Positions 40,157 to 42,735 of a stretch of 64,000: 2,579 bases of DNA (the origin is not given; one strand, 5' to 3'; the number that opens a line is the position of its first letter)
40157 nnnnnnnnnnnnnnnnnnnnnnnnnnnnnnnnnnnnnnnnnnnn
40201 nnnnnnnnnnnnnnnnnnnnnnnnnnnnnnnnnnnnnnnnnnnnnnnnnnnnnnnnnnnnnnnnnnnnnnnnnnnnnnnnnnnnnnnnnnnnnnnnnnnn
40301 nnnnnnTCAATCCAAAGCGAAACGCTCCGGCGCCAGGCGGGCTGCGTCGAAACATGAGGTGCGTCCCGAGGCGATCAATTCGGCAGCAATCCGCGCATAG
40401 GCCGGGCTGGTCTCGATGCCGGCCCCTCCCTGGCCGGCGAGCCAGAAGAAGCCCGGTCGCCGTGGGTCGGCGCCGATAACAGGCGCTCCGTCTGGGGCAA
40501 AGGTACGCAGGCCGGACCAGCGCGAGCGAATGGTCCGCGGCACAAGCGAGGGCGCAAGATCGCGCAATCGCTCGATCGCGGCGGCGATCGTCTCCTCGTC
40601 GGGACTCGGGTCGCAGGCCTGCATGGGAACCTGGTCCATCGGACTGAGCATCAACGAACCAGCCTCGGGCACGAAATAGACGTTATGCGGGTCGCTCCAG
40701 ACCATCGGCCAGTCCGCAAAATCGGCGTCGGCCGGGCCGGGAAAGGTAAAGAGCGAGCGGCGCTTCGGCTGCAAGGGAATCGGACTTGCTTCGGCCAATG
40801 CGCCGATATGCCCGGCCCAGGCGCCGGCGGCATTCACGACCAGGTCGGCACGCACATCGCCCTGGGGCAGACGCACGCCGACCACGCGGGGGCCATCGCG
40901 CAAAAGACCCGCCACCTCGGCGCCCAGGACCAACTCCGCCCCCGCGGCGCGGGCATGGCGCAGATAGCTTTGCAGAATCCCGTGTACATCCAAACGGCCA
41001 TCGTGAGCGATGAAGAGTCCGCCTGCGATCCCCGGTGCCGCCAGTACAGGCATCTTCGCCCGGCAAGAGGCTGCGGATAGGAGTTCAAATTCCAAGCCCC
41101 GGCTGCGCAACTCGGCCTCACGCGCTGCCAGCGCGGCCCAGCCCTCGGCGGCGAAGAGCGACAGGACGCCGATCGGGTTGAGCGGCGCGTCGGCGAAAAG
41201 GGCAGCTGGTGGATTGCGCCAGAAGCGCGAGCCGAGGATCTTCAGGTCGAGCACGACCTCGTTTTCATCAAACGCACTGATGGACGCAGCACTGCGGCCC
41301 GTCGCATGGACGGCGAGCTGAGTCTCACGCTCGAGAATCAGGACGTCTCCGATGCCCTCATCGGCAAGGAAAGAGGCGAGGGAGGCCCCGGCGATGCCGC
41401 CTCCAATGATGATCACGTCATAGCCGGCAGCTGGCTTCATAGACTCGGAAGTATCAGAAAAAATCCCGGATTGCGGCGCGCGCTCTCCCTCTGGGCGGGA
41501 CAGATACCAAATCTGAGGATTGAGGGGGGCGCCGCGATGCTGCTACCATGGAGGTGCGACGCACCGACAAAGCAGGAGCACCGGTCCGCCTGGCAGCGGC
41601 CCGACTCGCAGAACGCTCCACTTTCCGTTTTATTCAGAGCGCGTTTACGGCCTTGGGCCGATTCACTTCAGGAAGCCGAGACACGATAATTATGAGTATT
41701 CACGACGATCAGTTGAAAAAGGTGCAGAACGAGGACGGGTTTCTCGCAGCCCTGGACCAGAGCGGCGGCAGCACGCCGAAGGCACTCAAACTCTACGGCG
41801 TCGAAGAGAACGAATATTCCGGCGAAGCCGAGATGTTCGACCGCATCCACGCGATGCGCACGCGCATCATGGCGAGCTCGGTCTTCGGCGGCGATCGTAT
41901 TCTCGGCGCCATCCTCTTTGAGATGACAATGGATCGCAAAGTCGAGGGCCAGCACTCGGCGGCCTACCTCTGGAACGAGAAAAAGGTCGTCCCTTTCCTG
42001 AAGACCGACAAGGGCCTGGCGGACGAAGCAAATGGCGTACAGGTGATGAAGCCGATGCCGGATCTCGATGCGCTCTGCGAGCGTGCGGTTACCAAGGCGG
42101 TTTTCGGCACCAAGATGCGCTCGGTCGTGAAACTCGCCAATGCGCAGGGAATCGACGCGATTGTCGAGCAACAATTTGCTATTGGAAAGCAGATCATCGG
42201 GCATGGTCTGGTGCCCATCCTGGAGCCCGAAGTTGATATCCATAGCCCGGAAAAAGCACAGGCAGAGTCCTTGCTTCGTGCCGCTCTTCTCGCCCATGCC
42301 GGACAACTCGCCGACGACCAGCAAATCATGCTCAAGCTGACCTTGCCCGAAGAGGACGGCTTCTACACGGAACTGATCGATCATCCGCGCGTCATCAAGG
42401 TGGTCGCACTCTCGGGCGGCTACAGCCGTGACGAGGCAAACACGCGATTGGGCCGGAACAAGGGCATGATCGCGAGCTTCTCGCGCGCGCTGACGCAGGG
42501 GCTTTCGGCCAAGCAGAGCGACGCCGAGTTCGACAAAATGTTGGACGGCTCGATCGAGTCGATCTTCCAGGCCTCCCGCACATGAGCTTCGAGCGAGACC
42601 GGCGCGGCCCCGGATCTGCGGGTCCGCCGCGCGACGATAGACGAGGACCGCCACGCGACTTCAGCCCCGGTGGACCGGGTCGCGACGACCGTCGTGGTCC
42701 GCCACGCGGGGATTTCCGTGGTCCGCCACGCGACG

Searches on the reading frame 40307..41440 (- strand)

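Call 7: search_protein_families(library=pfam, proteins=[window:40307-41440:-], max_evalue=0.0001)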
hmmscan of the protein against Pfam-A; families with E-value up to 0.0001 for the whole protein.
window:40307-41440:- (377 aa): 5 families
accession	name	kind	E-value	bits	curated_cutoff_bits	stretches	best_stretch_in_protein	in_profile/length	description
PF01266.30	DAO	-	2.2e-65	221.9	27.9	1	8-355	1-353/353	FAD dependent oxidoreductase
PF01494.25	FAD_binding_3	-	3.4e-08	33.5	22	1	7-46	2-40/349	FAD binding domain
PF00890.30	FAD_binding_2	-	1.3e-07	31.6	20.4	1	8-58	1-49/414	FAD binding domain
PF13450.12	NAD_binding_8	-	3.8e-06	27.5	21.9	1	11-51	1-40/68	NAD(P)-binding Rossmann-like domain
PF07992.20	Pyr_redox_2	-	1.2e-05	25.4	26.1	0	7-49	1-42/291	Pyridine nucleotide-disulphide oxidoreductase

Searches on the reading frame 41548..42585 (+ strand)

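Call 7: search_protein_families(library=pfam, proteins=[window:41548-42585:+], max_evalue=0.0001)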
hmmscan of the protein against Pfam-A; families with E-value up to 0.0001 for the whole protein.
window:41548-42585:+ (345 aa): 1 family
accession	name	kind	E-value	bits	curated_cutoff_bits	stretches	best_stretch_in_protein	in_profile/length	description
PF00274.25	Glycolytic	-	3.2e-09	36.5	22.2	1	60-265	11-213/349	Fructose-bisphosphate aldolase class-I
